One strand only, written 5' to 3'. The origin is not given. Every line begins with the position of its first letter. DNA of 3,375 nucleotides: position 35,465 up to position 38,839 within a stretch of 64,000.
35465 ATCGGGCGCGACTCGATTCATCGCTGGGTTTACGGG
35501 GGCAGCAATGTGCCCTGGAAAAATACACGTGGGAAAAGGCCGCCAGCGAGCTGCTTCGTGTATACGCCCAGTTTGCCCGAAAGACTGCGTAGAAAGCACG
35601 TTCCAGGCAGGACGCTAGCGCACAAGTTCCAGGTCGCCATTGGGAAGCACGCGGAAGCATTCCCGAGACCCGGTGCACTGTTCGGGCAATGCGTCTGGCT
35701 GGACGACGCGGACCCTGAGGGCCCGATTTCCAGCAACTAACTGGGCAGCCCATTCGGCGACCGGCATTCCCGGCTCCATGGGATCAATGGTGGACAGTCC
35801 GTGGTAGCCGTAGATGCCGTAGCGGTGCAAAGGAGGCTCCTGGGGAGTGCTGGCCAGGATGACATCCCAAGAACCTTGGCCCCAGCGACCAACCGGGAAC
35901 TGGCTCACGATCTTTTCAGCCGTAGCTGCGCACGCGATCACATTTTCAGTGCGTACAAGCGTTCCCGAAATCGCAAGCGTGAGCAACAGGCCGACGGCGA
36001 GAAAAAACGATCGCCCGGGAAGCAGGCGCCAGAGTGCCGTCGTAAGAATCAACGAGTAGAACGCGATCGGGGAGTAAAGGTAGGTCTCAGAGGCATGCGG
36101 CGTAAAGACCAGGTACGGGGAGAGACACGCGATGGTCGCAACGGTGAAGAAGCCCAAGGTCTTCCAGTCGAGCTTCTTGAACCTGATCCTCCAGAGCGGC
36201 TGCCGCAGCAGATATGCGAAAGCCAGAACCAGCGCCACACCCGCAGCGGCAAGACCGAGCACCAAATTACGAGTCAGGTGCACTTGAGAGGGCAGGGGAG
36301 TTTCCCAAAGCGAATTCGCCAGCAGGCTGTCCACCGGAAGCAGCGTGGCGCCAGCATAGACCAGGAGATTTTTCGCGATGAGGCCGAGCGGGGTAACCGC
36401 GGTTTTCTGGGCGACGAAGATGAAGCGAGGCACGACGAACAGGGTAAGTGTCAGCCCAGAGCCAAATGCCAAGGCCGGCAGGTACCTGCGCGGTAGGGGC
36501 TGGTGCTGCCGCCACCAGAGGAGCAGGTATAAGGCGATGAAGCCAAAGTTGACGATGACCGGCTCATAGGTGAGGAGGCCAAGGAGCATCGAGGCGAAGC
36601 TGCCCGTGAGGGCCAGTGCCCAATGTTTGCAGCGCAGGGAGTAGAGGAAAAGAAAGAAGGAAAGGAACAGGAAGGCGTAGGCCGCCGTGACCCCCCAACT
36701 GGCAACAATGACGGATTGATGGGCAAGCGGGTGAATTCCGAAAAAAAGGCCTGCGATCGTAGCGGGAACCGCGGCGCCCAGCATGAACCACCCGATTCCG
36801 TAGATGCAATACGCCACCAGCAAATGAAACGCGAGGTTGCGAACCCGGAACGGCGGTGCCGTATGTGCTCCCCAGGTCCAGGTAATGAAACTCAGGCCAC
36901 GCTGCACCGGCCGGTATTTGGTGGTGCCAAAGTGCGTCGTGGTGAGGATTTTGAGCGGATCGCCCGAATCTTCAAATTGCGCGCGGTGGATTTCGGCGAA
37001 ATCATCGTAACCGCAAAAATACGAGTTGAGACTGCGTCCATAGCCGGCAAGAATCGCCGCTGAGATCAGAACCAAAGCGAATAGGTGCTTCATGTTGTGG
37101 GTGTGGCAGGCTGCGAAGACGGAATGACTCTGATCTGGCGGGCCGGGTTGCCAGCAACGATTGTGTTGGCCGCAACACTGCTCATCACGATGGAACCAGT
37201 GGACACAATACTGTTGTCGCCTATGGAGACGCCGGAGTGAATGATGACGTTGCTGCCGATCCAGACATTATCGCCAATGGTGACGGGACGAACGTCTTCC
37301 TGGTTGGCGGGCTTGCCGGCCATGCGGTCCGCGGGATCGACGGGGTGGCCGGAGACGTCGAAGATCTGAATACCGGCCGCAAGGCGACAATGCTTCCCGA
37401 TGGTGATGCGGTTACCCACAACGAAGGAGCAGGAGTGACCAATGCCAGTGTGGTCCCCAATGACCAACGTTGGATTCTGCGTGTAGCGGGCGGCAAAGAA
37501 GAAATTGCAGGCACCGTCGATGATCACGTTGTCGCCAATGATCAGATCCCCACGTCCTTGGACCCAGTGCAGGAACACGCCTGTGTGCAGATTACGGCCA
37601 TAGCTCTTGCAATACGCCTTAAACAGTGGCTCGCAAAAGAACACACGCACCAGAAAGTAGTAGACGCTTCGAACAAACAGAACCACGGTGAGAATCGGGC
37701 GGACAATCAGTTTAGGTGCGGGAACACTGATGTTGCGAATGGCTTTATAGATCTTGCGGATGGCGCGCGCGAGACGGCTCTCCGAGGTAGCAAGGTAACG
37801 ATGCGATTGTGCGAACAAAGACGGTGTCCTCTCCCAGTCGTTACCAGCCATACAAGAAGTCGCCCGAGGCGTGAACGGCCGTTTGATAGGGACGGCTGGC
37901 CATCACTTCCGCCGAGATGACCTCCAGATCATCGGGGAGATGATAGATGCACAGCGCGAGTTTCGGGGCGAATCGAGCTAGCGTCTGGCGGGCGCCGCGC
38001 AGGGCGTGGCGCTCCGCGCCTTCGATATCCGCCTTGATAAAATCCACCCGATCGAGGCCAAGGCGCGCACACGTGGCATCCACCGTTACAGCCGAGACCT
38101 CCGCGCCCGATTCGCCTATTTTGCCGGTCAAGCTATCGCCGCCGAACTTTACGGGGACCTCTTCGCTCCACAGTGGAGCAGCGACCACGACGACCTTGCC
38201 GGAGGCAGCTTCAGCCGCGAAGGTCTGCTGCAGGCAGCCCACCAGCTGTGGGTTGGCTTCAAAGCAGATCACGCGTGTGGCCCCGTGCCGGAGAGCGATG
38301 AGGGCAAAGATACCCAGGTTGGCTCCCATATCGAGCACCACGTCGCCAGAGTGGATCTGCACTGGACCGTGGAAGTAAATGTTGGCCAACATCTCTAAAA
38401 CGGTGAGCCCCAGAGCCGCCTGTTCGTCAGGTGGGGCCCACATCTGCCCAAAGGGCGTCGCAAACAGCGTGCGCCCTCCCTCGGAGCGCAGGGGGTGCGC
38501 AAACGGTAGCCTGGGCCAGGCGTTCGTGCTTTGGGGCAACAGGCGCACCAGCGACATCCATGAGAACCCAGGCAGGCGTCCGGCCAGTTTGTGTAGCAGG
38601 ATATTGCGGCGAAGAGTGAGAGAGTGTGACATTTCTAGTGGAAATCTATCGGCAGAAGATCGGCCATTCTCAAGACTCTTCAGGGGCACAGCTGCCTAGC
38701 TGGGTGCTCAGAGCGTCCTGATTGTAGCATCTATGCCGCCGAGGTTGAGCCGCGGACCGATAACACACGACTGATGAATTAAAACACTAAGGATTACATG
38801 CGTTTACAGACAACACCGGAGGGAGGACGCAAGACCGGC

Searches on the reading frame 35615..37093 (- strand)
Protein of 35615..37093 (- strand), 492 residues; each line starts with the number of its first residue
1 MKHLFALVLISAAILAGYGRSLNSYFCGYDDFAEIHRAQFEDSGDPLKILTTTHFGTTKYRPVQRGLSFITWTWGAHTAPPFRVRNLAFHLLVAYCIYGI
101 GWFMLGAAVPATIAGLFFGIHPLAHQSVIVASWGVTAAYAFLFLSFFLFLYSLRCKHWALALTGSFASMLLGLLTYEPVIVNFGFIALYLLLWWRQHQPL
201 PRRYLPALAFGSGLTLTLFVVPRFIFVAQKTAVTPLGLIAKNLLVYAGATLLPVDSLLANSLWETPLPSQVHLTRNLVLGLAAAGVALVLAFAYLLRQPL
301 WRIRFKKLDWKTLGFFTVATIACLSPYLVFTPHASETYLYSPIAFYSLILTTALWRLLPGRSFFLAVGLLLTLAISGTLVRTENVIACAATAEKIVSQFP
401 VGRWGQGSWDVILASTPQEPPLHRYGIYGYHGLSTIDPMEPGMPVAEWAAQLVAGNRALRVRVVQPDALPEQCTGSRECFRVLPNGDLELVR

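Call 26: search_protein_families(library=pfam, proteins=[window:35615-37093:-], max_evalue=0.001)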
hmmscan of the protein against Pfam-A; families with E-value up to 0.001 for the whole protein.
window:35615-37093:- (492 aa): 0 families

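Call 47: search_protein_families(library=ncbifam, proteins=[window:35615-37093:-], max_evalue=0.01)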
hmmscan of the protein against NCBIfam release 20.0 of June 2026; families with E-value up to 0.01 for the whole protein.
window:35615-37093:- (492 aa): 0 families

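Call 82: search_protein_families(library=pfam, proteins=[window:35615-37093:-], max_evalue=10)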
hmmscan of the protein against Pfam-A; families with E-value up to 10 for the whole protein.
window:35615-37093:- (492 aa): 0 families

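Call 83: search_solved_structures(query=window:35615-37093:-, max_evalue=10)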
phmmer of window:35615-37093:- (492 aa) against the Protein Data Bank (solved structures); distinct sequences matched with E-value up to 10: 1.
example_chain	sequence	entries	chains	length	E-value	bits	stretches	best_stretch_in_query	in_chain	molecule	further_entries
8cda_A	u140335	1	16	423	0.44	12.4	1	376-464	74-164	Probable monooxygenase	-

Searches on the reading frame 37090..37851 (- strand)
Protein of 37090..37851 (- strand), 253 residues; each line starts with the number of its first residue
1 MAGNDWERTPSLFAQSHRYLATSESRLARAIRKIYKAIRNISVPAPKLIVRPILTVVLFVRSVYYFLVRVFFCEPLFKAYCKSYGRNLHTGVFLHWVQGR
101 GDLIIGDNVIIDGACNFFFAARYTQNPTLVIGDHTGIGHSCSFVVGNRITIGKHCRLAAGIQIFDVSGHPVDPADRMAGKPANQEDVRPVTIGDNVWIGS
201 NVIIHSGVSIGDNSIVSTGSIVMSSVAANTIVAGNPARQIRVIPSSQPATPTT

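Call 26: search_protein_families(library=pfam, proteins=[window:37090-37851:-], max_evalue=0.001)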
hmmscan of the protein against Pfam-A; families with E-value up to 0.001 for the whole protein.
window:37090-37851:- (253 aa): 3 families
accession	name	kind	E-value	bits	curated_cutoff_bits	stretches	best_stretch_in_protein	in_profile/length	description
PF14602.12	Hexapep_2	-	7.2e-12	45.3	27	1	189-222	1-32/34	Hexapeptide repeat of succinyl-transferase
PF00132.30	Hexapep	-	4.4e-11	42.4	27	1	190-222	2-34/36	Bacterial transferase hexapeptide (six repeats)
PF25084.1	LbH_EIF2B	-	0.00066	20.1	54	0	187-231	36-79/105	EIF2B subunit epsilon LbH domain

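Call 36: search_solved_structures(query=window:37090-37851:-, max_evalue=0.001, show_alignments=2)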
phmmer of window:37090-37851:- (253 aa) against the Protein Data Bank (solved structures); distinct sequences matched with E-value up to 0.001: 62 (the best 60 are shown).
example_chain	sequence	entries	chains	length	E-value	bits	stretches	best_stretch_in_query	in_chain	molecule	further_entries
3hjj_A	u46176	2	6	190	1.1e-21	80.4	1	132-243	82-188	Maltose O-acetyltransferase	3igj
6ag8_C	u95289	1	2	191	1.7e-21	79.8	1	130-242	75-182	Maltose O-acetyltransferase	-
1ocx_A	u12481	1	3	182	2.5e-21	79.2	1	129-241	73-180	MALTOSE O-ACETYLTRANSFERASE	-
2ic7_A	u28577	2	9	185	1.1e-19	73.8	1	149-241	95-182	Maltose transacetylase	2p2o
3srt_A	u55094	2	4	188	1.6e-19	73.3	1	128-243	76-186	Maltose O-acetyltransferase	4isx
3ect_A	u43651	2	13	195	6.8e-18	68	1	127-244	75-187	Hexapeptide-repeat containing-acetyltransferase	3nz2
1kqa_A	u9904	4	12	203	7.6e-17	64.5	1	131-243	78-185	GALACTOSIDE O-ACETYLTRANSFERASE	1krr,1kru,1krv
4egg_A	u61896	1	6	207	2.4e-13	53.1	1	130-249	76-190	Putative acetyltransferase SACOL2570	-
4dcl_A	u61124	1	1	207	3.1e-13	52.7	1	130-249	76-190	Putative acetyltransferase SACOL2570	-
3ftt_A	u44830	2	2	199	5e-13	52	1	130-249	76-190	Putative acetyltransferase SACOL2570 | Galactoside O-acetyltransferase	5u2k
3v4e_A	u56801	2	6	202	5.5e-13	51.9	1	130-249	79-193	Galactoside O-acetyltransferase | Putative acetyltransferase SACOL2570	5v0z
3jqy_B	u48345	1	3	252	6.6e-12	48.4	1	124-241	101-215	Polysialic acid O-acetyltransferase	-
2wlc_A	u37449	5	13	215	8.6e-11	44.7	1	134-241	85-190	POLYSIALIC ACID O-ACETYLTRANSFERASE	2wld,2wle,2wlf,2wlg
3r8y_A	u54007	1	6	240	9.5e-11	44.6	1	121-246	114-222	2,3,4,5-tetrahydropyridine-2,6-dicarboxylate N-acetyltransferase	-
8j40_A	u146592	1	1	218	3.5e-10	42.7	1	127-242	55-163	CatB8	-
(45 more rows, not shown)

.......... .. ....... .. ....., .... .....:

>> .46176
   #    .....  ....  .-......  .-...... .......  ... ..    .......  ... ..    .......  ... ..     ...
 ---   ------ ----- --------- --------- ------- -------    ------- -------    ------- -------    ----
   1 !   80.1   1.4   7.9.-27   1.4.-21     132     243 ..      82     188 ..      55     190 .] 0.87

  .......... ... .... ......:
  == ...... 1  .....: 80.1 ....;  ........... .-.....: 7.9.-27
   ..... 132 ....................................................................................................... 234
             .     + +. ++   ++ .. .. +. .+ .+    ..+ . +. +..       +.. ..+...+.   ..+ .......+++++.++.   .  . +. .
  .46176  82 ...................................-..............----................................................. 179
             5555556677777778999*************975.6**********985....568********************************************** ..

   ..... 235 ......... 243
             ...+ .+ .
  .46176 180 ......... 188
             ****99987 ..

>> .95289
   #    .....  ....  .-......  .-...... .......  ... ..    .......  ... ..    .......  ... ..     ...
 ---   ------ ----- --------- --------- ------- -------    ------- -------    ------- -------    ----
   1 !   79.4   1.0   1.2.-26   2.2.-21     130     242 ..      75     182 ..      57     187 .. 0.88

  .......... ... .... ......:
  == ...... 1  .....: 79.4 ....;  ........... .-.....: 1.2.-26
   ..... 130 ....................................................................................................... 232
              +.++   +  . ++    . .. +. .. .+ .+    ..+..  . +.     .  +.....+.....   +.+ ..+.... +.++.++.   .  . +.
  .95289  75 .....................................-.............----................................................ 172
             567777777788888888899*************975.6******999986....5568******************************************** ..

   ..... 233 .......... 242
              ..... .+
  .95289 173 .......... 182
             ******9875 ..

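Call 47: search_protein_families(library=ncbifam, proteins=[window:37090-37851:-], max_evalue=0.01)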
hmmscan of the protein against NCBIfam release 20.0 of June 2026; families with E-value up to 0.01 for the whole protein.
window:37090-37851:- (253 aa): 44 families (the best 25 are shown)
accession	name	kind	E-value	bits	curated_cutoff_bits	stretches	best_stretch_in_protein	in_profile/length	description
NF007499.0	PRK10092.1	equivalog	2.8e-24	85.9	314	1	139-241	84-181/183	maltose O-acetyltransferase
NF007076.0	PRK09527.1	equivalog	2.6e-19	69.4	347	1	129-243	76-185/203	galactoside O-acetyltransferase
NF007240.0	PRK09677.1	equivalog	1.3e-16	60.7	243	1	126-243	63-184/192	putative lipopolysaccharide biosynthesis O-acetyl transferase WbbJ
TIGR03532.1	DapD_Ac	equivalog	2.2e-16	60.2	231.75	1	104-245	94-216/231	2,3,4,5-tetrahydropyridine-2,6-dicarboxylate N-acetyltransferase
NF007797.0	PRK10502.1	subfamily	4.8e-16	58.9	192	1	127-241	71-177/183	WcaF family extracellular polysaccharide biosynthesis acetyltransferase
NF000311.1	Vat_ABCDEFH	equivalog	1.4e-13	50.8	300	1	102-241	26-162/201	Vat family streptogramin A O-acetyltransferase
TIGR03308.1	phn_thr-fam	hypoth_equivalog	3.3e-13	50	201.65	1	187-241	106-160/204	phosphonate metabolim protein, transferase hexapeptide repeat family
NF038307.1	EPS_acetyl_HpsU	equivalog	5.7e-13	48.9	305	1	120-239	63-174/178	hormogonium polysaccharide biosynthesis acetyltransferase HpsU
NF000504.1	stregram_VatH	exception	8.3e-13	48.7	475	1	99-241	30-169/216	streptogramin A O-acetyltransferase Vat(H)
NF058585.1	HptprglPActTf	PfamEq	1.3e-12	47.7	300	1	189-242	106-159/172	heptaprenylglyceryl phosphate O-acetyltransferase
NF000490.1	chloram_CatB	equivalog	2e-12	46.9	350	1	123-242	51-163/210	type B chloramphenicol O-acetyltransferase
NF033468.1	stregram_VatI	exception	3.8e-12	46.4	415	1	130-242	55-165/208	streptogramin A O-acetyltransferase Vat(I)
TIGR03570.1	NeuD_NnaD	subfamily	2.8e-11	43.4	160.8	1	190-238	154-202/202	NeuD/PglB/VioB family sugar acetyltransferase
NF000020.1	stregram_VatE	exception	3.7e-11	43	450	1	92-240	19-166/214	streptogramin A O-acetyltransferase Vat(E)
NF000147.1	stregram_VatF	exception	4.9e-11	42.5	400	1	104-241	36-172/221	streptogramin A O-acetyltransferase Vat(F)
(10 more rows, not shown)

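Call 87: find_related_loci(query=A4, collection=metagenome_contigs, flank=5000)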
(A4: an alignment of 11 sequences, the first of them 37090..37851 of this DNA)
Query A4 (253 aa) in metagenome_contigs; peptide patterns used: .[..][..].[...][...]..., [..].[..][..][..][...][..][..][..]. (x = any residue, [..] = any of these).
600 stretches matched a pattern (row limit reached: there are more); 592 encode a relative of the query (tblastn E <= 1e-3); the best 80 are kept; 80 distinct loci.
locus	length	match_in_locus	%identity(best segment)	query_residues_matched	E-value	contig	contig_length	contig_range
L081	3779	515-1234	67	10-252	8e-114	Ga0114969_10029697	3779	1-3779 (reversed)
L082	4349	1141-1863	56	11-251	2e-97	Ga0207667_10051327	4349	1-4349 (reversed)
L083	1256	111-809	59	11-243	5e-103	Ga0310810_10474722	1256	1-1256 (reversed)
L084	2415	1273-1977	55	7-241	1e-92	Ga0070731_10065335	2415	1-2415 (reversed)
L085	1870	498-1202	57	18-253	7e-94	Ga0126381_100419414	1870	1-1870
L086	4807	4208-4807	63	14-213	4e-88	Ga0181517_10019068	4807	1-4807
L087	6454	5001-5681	58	14-240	3e-87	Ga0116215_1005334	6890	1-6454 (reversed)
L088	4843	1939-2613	56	18-241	2e-86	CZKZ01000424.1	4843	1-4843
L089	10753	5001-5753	51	6-251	2e-84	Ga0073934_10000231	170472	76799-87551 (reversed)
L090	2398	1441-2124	56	20-247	1e-86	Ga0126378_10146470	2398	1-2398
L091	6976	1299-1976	55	17-241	4e-81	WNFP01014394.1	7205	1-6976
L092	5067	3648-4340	49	18-247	2e-74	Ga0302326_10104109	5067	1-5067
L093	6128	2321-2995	48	19-242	1e-73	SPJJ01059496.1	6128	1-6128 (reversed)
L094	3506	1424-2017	51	40-239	6e-66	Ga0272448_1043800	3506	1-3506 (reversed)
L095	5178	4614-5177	49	17-204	3e-64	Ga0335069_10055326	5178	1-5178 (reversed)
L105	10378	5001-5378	39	102-243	3e-23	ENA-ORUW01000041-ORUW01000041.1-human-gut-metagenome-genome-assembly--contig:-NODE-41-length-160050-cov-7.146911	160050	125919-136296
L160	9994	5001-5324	37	131-243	2e-20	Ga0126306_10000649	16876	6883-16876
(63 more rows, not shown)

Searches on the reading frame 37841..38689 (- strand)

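Call 26: search_protein_families(library=pfam, proteins=[window:37841-38689:-], max_evalue=0.001)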
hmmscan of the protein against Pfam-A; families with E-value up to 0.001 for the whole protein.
window:37841-38689:- (282 aa): 2 families
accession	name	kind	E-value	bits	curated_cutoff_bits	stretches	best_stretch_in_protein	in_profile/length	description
PF05050.19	Methyltransf_21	-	7.6e-14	52.6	22.7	1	120-249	1-149/173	Methyltransferase FkbM domain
PF02475.24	TRM5-TYW2_MTfase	-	0.00027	21.4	28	1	112-169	34-92/164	TRM5/TYW2 methyltransferase domain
